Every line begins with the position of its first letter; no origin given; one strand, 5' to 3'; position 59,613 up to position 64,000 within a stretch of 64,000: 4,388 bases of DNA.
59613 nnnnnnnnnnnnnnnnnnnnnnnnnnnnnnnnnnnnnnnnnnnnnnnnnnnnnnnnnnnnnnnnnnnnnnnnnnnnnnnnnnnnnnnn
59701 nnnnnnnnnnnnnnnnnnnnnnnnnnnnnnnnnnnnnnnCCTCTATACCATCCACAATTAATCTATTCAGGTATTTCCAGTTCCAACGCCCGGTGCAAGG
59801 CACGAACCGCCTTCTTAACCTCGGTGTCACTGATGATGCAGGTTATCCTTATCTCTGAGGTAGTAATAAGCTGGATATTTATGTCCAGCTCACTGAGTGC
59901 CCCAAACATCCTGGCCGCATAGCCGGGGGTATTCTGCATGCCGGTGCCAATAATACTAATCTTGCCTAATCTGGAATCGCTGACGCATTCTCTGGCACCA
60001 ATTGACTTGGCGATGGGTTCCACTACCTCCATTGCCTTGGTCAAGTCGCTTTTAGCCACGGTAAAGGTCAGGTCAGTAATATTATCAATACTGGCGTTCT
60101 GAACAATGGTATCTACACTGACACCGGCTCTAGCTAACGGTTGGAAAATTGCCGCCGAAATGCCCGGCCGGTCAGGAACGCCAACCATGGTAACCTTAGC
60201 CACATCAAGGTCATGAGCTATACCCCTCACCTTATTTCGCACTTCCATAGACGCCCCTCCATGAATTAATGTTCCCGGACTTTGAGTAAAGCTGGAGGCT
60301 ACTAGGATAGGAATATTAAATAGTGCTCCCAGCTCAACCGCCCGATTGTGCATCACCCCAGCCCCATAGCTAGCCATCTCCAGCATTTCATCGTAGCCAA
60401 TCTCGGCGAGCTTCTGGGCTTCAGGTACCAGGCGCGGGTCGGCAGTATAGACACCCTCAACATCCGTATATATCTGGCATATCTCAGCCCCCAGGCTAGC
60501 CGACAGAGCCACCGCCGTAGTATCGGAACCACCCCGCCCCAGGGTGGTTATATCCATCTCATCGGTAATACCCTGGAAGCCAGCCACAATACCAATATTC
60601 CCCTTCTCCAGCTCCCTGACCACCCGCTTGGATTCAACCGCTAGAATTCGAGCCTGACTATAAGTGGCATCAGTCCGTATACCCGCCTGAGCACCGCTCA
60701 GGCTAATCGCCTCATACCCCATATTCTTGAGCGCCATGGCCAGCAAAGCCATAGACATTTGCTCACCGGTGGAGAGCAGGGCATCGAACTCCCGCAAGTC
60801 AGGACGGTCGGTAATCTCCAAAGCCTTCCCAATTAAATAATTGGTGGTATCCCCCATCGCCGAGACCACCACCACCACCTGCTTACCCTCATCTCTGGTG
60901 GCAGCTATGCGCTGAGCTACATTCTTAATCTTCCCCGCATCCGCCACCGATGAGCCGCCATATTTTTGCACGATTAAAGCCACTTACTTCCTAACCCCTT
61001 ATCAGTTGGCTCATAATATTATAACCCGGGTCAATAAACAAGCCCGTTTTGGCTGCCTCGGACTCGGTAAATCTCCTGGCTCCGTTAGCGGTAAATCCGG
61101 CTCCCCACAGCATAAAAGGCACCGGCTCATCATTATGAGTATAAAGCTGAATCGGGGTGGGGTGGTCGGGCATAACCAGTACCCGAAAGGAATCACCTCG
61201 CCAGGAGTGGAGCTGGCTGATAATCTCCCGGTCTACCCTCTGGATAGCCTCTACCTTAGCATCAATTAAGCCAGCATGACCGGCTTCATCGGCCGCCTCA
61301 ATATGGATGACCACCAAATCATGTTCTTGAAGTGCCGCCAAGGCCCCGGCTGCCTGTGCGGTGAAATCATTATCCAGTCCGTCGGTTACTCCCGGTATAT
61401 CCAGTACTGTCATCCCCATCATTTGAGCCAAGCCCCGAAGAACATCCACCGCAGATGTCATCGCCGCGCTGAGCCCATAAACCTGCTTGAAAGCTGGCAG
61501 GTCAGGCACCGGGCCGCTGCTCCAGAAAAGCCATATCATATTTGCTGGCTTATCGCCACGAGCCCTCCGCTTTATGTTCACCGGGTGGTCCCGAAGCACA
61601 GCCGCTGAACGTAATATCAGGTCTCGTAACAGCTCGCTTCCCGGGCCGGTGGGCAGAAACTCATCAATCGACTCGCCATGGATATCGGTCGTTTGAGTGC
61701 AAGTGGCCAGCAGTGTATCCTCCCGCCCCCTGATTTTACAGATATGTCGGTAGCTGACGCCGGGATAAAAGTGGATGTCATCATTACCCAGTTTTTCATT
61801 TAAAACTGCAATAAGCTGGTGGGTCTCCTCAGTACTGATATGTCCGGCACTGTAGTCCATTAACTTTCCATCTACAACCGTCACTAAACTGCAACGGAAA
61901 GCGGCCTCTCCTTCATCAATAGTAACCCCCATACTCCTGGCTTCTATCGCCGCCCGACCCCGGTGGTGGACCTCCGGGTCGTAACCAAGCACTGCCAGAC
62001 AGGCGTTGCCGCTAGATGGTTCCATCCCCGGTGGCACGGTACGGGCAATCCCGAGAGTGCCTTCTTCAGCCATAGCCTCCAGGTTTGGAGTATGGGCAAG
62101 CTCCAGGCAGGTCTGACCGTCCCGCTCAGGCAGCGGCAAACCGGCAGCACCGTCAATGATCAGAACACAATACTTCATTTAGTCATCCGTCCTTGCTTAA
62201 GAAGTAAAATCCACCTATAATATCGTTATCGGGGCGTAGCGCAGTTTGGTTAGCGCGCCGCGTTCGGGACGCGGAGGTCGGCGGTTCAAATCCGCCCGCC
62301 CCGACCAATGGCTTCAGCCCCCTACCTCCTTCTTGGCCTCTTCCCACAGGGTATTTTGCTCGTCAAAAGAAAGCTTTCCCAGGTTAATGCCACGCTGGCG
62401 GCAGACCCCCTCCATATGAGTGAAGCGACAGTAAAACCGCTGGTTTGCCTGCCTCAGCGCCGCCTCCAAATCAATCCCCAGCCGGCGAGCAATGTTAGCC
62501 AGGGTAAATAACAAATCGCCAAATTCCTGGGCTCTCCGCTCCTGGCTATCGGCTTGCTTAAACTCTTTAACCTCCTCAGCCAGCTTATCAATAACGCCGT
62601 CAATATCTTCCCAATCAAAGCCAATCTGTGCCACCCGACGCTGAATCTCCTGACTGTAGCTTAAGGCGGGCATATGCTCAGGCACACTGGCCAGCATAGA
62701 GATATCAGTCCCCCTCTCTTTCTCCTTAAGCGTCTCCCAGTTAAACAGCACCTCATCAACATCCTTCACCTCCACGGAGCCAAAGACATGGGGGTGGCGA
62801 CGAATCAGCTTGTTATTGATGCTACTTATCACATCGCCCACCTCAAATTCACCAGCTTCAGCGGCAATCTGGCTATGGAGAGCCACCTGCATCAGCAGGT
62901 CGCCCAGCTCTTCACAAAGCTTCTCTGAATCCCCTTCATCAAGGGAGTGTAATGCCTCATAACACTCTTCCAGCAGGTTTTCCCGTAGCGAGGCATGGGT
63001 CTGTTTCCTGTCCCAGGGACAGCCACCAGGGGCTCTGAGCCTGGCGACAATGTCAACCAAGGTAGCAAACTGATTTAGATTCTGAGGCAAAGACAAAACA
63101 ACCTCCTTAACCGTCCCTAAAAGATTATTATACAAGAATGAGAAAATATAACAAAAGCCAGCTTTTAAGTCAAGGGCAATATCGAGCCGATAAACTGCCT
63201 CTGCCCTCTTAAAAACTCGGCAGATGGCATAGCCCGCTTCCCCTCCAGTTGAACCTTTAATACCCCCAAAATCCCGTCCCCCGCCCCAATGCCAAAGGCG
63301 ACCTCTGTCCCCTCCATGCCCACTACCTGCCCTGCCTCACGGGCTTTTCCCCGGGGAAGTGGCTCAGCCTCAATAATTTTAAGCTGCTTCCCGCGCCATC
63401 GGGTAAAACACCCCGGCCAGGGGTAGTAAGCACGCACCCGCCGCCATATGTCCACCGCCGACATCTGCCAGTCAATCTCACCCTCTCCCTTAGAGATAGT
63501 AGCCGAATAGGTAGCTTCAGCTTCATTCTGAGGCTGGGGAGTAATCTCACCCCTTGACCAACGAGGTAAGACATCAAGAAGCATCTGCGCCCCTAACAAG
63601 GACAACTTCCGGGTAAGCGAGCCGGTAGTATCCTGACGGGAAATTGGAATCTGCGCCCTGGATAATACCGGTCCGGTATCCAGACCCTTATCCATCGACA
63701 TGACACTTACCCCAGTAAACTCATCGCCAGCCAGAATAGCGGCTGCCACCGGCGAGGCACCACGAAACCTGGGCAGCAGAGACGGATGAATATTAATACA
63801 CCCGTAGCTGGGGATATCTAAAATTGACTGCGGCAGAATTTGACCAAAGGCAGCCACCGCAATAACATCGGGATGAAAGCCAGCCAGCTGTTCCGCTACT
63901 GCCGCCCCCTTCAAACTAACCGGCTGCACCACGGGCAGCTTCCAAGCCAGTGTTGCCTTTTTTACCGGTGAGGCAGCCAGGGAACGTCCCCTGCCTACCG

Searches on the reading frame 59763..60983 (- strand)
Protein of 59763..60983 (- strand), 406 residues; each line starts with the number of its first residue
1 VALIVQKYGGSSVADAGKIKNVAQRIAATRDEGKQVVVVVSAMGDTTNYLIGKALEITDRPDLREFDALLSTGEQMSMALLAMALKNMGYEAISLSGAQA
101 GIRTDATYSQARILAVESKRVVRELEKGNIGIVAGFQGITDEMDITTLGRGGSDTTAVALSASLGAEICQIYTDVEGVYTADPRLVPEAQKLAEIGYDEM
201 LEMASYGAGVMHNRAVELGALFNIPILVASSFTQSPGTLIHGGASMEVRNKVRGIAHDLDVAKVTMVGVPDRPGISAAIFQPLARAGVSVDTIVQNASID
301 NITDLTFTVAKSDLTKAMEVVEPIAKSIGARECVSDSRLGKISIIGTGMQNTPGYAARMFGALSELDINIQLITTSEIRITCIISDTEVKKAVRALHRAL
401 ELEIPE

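Call 77: search_protein_families(library=pfam, proteins=[window:59763-60983:-], max_evalue=0.00001)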
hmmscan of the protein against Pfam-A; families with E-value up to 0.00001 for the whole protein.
window:59763-60983:- (406 aa): 4 families
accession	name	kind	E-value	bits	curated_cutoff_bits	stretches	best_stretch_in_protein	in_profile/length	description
PF00696.33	AA_kinase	-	1.2e-51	176.2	24.9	1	3-230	2-234/234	Amino acid kinase family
PF22468.2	ACT_9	-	5.5e-35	119.4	27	2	342-400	1-61/61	ACT domain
PF01842.31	ACT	-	5.9e-20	71.1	27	2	265-322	3-62/66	ACT domain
PF13840.12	ACT_7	-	7.5e-20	71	27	1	335-398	2-65/65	ACT domain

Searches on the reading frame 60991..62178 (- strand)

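Call 77: search_protein_families(library=pfam, proteins=[window:60991-62178:-], max_evalue=0.00001)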
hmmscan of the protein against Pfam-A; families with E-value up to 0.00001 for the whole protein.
window:60991-62178:- (395 aa): 2 families
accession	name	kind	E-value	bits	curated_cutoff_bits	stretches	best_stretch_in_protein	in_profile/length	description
PF10143.14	PhosphMutase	-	4.2e-48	163.9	21.5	1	37-201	1-170/170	2,3-bisphosphoglycerate-independent phosphoglycerate mutase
PF01676.23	Metalloenzyme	-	5.7e-33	114.9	24.3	1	1-371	1-228/252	Metalloenzyme superfamily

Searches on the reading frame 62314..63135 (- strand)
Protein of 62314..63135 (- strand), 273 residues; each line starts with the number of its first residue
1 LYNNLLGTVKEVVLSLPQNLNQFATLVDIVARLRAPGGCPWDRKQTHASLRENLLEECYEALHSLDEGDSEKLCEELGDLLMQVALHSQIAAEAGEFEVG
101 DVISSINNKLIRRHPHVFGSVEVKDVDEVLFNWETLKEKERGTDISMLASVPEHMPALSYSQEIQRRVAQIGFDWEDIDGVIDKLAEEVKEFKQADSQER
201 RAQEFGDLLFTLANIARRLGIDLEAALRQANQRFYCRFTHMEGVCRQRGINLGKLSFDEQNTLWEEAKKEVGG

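Call 77: search_protein_families(library=pfam, proteins=[window:62314-63135:-], max_evalue=0.00001)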
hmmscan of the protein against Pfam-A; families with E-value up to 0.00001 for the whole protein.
window:62314-63135:- (273 aa): 2 families
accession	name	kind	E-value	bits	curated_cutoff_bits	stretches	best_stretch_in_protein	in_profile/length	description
PF03819.22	MazG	-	4e-31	107.5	22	1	45-118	1-74/74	MazG nucleotide pyrophosphohydrolase domain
PF01503.22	PRA-PH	-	1.4e-09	38.7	21.3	0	181-233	30-85/86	Phosphoribosyl-ATP pyrophosphohydrolase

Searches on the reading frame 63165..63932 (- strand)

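Call 77: search_protein_families(library=pfam, proteins=[window:63165-63932:-], max_evalue=0.00001)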
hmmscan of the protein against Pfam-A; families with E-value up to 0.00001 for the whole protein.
window:63165-63932:- (255 aa): 2 families
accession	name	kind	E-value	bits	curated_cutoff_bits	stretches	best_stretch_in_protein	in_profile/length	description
PF00551.24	Formyl_trans_N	-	5.2e-35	121.3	26.1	1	3-122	62-181/181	Formyl transferase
PF02911.23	Formyl_trans_C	-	1.1e-25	90.2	21.1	1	146-244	2-99/100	Formyl transferase, C-terminal domain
